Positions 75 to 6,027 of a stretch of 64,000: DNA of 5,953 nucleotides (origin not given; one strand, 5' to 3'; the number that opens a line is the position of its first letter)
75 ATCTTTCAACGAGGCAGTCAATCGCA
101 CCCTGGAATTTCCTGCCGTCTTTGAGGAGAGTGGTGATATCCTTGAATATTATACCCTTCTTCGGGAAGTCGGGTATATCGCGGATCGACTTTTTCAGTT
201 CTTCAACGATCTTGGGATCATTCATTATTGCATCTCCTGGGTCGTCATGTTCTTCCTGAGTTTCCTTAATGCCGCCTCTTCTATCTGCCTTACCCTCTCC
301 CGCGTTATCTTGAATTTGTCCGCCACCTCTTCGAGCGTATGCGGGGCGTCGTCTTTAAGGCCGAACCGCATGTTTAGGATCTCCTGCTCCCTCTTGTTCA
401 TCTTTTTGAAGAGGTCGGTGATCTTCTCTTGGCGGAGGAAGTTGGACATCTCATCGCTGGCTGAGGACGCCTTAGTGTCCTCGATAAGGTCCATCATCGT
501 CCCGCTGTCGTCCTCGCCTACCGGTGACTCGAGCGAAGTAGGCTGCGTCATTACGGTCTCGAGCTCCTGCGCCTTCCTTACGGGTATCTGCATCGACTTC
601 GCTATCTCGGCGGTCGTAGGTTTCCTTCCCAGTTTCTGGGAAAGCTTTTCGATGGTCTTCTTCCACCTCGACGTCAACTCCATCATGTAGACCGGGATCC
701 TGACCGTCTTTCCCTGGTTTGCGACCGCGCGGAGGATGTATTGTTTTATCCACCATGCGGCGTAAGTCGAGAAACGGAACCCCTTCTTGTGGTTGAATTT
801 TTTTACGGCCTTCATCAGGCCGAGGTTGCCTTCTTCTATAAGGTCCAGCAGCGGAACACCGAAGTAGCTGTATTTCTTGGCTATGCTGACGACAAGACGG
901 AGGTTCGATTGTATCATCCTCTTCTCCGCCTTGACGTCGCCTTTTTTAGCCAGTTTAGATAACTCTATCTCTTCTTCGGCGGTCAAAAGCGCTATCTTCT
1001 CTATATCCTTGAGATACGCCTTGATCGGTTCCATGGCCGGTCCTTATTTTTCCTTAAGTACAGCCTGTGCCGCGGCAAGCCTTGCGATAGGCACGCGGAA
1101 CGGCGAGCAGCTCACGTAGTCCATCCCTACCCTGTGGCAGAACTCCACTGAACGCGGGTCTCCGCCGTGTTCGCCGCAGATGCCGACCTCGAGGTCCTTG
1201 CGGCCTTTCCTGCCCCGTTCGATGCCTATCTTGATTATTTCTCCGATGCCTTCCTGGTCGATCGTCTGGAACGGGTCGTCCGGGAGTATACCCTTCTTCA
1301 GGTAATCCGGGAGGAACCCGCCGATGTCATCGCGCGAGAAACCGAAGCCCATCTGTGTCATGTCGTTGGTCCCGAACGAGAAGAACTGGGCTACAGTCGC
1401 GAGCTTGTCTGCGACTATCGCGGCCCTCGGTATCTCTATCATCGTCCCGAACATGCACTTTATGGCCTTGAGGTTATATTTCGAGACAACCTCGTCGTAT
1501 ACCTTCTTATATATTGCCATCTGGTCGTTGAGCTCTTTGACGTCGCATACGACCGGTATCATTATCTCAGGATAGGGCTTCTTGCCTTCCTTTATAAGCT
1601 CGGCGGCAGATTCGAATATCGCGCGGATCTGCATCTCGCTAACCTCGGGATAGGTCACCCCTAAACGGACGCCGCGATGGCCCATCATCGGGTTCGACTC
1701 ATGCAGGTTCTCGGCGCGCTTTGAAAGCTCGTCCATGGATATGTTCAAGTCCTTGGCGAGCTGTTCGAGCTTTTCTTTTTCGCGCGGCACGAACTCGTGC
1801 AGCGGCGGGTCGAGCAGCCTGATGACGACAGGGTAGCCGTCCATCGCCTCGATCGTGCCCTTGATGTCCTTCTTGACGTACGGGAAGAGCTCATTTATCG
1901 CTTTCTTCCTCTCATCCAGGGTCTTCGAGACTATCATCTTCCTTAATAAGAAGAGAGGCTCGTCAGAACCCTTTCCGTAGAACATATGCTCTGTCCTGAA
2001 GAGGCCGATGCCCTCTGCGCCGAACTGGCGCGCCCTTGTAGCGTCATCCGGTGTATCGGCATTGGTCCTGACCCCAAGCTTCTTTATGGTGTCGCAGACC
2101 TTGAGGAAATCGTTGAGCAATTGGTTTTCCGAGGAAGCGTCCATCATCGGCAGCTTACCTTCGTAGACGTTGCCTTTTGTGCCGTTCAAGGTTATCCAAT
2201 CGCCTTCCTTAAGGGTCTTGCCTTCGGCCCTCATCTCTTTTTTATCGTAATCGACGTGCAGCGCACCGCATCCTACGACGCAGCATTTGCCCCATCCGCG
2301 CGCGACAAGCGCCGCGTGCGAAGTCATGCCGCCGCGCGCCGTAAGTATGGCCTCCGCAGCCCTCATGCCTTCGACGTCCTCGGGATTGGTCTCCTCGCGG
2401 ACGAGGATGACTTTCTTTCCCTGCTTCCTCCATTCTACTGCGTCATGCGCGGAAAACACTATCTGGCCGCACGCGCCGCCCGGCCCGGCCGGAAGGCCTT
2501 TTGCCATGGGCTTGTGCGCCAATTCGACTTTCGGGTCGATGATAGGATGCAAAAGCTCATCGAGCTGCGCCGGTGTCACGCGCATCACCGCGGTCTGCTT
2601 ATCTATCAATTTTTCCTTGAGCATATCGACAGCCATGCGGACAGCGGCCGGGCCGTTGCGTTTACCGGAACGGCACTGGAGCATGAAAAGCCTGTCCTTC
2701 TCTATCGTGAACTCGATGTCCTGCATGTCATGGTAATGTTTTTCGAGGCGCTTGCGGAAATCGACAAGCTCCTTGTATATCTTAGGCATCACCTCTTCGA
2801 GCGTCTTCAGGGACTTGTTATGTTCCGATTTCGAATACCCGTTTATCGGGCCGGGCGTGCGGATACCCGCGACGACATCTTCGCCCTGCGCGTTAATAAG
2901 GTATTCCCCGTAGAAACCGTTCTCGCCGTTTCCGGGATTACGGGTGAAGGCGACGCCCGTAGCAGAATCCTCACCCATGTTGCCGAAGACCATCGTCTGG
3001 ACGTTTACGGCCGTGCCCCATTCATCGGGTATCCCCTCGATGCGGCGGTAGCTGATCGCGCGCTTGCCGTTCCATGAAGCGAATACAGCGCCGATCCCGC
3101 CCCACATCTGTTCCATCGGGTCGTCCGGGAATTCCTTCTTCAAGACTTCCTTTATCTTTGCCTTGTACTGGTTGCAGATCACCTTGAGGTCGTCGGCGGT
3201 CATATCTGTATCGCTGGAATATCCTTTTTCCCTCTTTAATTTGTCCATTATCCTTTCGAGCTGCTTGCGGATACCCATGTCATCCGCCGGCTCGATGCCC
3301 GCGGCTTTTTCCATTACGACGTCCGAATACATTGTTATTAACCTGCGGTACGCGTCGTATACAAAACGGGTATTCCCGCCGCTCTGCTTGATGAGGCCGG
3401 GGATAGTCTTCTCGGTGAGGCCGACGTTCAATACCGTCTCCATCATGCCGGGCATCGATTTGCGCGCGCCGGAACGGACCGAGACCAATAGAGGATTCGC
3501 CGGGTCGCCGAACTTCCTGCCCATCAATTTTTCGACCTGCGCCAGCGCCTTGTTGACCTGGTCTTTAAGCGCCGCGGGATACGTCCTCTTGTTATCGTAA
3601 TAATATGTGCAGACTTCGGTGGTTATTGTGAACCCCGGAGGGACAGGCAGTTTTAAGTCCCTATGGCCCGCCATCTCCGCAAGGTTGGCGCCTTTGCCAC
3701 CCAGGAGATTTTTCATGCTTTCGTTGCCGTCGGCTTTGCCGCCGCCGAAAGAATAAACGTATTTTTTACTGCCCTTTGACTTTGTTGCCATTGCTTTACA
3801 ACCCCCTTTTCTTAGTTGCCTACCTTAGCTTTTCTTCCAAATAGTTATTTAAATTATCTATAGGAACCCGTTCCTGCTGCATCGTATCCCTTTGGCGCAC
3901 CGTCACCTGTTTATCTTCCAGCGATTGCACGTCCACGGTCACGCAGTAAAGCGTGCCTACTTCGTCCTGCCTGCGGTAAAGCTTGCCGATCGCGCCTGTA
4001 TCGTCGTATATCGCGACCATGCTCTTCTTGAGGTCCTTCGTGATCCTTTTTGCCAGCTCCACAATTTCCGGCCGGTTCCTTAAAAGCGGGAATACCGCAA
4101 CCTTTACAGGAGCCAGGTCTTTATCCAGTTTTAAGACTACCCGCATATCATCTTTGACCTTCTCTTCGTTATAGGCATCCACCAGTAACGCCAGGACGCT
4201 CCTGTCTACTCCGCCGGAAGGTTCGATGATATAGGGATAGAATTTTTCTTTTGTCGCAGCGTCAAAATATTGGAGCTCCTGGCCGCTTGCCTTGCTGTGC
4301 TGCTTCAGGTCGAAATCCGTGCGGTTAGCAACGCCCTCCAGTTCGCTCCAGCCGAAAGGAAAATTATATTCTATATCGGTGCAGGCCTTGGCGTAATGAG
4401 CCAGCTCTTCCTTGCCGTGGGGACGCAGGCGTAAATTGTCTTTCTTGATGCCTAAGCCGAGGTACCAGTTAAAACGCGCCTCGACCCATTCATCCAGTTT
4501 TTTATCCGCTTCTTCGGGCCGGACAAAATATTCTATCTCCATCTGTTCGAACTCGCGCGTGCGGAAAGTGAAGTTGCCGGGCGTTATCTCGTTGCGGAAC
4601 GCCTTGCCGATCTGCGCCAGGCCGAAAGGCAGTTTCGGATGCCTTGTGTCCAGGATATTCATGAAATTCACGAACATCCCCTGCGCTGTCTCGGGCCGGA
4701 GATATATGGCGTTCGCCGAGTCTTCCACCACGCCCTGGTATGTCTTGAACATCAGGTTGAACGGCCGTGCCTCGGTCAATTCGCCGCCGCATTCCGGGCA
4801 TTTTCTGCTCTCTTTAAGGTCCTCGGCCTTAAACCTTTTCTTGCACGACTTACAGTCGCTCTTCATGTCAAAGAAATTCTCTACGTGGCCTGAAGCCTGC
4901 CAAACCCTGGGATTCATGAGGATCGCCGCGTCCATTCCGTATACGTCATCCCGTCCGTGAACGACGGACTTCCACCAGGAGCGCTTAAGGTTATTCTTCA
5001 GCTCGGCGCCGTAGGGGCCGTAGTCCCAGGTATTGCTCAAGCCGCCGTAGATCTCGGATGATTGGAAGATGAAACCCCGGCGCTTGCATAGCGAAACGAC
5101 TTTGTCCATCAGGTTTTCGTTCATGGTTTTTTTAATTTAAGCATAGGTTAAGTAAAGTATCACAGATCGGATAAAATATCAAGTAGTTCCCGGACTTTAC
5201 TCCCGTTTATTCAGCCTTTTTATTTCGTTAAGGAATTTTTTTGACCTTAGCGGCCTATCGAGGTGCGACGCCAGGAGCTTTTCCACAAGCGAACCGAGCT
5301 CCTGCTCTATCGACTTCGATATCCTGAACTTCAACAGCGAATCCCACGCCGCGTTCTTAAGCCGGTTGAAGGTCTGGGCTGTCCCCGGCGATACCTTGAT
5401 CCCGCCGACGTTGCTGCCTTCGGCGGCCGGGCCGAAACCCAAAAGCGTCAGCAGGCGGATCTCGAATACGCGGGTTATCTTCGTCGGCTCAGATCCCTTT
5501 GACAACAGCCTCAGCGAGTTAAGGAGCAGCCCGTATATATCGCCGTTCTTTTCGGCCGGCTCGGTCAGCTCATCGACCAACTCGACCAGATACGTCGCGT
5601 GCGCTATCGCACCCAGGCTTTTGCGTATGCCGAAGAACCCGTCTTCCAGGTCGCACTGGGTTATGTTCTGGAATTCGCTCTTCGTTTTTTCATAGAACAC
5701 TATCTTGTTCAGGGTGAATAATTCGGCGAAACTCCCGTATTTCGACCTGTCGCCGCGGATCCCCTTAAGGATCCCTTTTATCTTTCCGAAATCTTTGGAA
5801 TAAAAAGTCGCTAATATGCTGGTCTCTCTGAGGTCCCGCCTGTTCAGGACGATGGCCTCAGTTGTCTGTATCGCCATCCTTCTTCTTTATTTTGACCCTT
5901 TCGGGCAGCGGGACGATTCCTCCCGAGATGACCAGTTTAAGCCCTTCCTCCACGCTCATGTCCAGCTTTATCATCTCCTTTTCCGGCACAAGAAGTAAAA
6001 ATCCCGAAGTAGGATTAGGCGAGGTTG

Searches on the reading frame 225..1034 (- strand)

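Call 13: search_protein_families(library=ncbifam, max_evalue=0.00001, proteins=[window:225-1034:-])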
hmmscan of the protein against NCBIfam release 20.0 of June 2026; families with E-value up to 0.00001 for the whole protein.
window:225-1034:- (269 aa): 47 families (the best 25 are shown)
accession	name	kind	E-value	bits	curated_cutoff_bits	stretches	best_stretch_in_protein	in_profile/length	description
NF004208.0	PRK05658.1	equivalog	3.8e-97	326.8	555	1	34-268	391-625/631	RNA polymerase sigma factor RpoD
NF006666.0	PRK09210.1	equivalog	6.3e-93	312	572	1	2-265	99-362/370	RNA polymerase sigma factor RpoD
TIGR02997.1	Sig70-cyanoRpoD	subfamily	3.6e-87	292.4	384.5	1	34-260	73-298/298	RNA polymerase sigma factor, RpoD/SigA family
TIGR02393.1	RpoD_Cterm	equivalog_domain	3.7e-87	291.9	354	1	36-268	1-233/238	RNA polymerase sigma factor RpoD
TIGR02394.1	rpoS_proteo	equivalog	5.8e-87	291.8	378.7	1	2-268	13-279/285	RNA polymerase sigma factor RpoS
NF004207.0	PRK05657.1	equivalog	1.8e-84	283.9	394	1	4-268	58-322/329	RNA polymerase sigma factor RpoS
NF004561.0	PRK05901.1-3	equivalog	2.1e-82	278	582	1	34-266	298-530/537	RNA polymerase sigma factor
NF005643.0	PRK07406.1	equivalog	9.2e-81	271.9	500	1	34-262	159-386/397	RNA polymerase sigma factor RpoD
NF005920.0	PRK07921.1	subfamily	2.6e-79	266.6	464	1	34-265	89-320/328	RNA polymerase sigma factor SigB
NF041931.2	MzaA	equivalog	5.8e-78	263.4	800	1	29-262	469-704/726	MZA anti-phage system associated sigma-70 family RNA polymerase sigma factor MzaA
NF004560.0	PRK05901.1-1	equivalog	4.5e-76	257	711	1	30-266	274-509/516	RNA polymerase sigma factor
NF004562.0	PRK05901.1-4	equivalog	3.4e-72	243.8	779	1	35-266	316-547/571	RNA polymerase sigma factor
NF005785.0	PRK07598.1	equivalog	3.5e-71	240.2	554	1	20-262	161-401/415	RNA polymerase sigma factor SigC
NF004564.0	PRK05901.2-2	equivalog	2.4e-69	234.3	617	1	4-268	213-488/500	RNA polymerase sigma factor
NF004615.0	PRK05949.1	subfamily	2.6e-67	227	530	1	25-262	82-317/327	RNA polymerase sigma factor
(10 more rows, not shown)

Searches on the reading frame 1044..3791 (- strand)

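Call 13: search_protein_families(library=ncbifam, max_evalue=0.00001, proteins=[window:1044-3791:-])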
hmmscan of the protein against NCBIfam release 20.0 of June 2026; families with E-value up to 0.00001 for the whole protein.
window:1044-3791:- (915 aa): 20 families
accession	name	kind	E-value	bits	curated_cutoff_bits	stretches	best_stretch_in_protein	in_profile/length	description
TIGR01828.1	pyru_phos_dikin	equivalog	0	1267.9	843.45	1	9-911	1-864/865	pyruvate, phosphate dikinase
NF004531.0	PRK05878.1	equivalog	3.5e-148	494.5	456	1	23-581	19-494/534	pyruvate, phosphate dikinase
NF005057.0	PRK06464.1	equivalog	2e-74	251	598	2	340-902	297-780/798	phosphoenolpyruvate synthase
TIGR01418.1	PEP_synth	equivalog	7.6e-65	219.6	739.75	2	339-900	290-772/784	pyruvate, water dikinase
TIGR01417.1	PTS_I_fam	equivalog_domain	1.3e-36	126.2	341.7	2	696-906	347-535/565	phosphoenolpyruvate--protein phosphotransferase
NF008382.0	PRK11177.1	equivalog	1.4e-26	93.3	824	2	697-901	349-531/575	phosphoenolpyruvate-protein phosphotransferase PtsI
NF008283.0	PRK11061.1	equivalog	2.6e-21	75.6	583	1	696-814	513-625/748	phosphoenolpyruvate--protein phosphotransferase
NF004878.0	PRK06241.1-3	subfamily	3.1e-16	58.7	945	0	339-375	274-310/891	phosphoenolpyruvate synthase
NF004880.0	PRK06241.2-1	equivalog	2.7e-15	55.4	972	1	236-375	145-279/837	phosphoenolpyruvate synthase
NF004881.0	PRK06241.2-2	equivalog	1.1e-13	50.3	883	0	431-509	790-866/898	phosphoenolpyruvate synthase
NF004877.0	PRK06241.1-2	subfamily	5.1e-12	44.9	866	0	23-75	12-62/869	phosphoenolpyruvate synthase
NF041857.1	RIF_Ptrans_rph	equivalog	2.8e-10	39.2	999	0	462-524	793-856/864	rifamycin-inactivating phosphotransferase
NF052632.1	undecylprod_RedH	equivalog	6.1e-10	37.7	1350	0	23-67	10-51/880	undecylprodigiosin ligase RedH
NF004978.0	PRK06354.1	subfamily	6.2e-09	34.9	462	1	421-547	474-587/590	pyruvate kinase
NF052631.1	prodigiosin_PigC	equivalog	2e-08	32.6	1300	0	22-81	7-64/883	prodigiosin ligase PigC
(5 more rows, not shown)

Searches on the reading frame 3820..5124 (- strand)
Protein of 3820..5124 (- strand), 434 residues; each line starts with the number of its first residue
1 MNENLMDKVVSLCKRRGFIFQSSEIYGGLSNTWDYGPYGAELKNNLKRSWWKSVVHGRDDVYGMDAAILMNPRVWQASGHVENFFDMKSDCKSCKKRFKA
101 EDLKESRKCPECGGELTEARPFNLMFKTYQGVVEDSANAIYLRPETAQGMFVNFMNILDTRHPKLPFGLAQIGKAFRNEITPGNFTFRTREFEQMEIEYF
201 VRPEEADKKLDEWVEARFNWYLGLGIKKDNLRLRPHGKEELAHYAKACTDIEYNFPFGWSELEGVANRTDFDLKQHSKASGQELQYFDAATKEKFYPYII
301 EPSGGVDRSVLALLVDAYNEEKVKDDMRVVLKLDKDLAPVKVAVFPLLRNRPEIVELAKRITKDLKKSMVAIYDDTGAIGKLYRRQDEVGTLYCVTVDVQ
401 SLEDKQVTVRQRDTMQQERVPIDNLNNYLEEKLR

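Call 13: search_protein_families(library=ncbifam, max_evalue=0.00001, proteins=[window:3820-5124:-])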
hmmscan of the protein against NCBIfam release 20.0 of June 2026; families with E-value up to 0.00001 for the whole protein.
window:3820-5124:- (434 aa): 10 families
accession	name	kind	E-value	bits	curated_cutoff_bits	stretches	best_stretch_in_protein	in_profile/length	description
NF003211.1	PRK04173.1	equivalog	3e-191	636.2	312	1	6-429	1-454/454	glycine--tRNA ligase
NF011484.0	PRK14894.1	equivalog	4.4e-154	513.6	1050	2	5-324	5-339/539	glycine--tRNA ligase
TIGR00389.1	glyS_dimeric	equivalog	2.6e-151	505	243.3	3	6-217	3-235/565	glycine--tRNA ligase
NF008979.1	PRK12325.1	exception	7.2e-11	41.6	550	1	324-428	331-435/437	proline--tRNA ligase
NF006625.0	PRK09194.1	equivalog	4e-10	39.2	558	1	322-429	452-558/559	proline--tRNA ligase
TIGR00408.1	proS_fam_I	equivalog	1.3e-09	37.5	437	1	137-433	97-381/475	proline--tRNA ligase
NF003068.0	PRK03991.1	equivalog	2.3e-09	36.2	484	1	283-432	446-591/613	threonine--tRNA ligase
TIGR00418.1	thrS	equivalog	4.7e-09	35.7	383.65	0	283-431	427-563/565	threonine--tRNA ligase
TIGR00409.1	proS_fam_II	equivalog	2.9e-08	33.1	306.7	0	324-431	460-567/568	proline--tRNA ligase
TIGR00442.1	hisS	equivalog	1e-06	28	286.75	0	134-202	67-130/406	histidine--tRNA ligase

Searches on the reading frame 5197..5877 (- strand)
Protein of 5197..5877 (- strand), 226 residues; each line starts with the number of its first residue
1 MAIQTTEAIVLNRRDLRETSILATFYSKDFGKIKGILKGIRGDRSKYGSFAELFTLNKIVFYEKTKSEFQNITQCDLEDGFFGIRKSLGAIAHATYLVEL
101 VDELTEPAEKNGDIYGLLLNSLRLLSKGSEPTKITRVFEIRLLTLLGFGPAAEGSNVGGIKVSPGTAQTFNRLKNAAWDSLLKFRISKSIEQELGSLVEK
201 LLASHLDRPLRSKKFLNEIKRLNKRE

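Call 13: search_protein_families(library=ncbifam, max_evalue=0.00001, proteins=[window:5197-5877:-])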
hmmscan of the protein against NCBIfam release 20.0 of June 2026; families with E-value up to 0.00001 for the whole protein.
window:5197-5877:- (226 aa): 1 family
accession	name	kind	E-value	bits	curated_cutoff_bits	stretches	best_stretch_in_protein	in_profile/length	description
TIGR00613.1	reco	equivalog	7.5e-35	120.5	48.7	1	6-150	3-145/239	DNA repair protein RecO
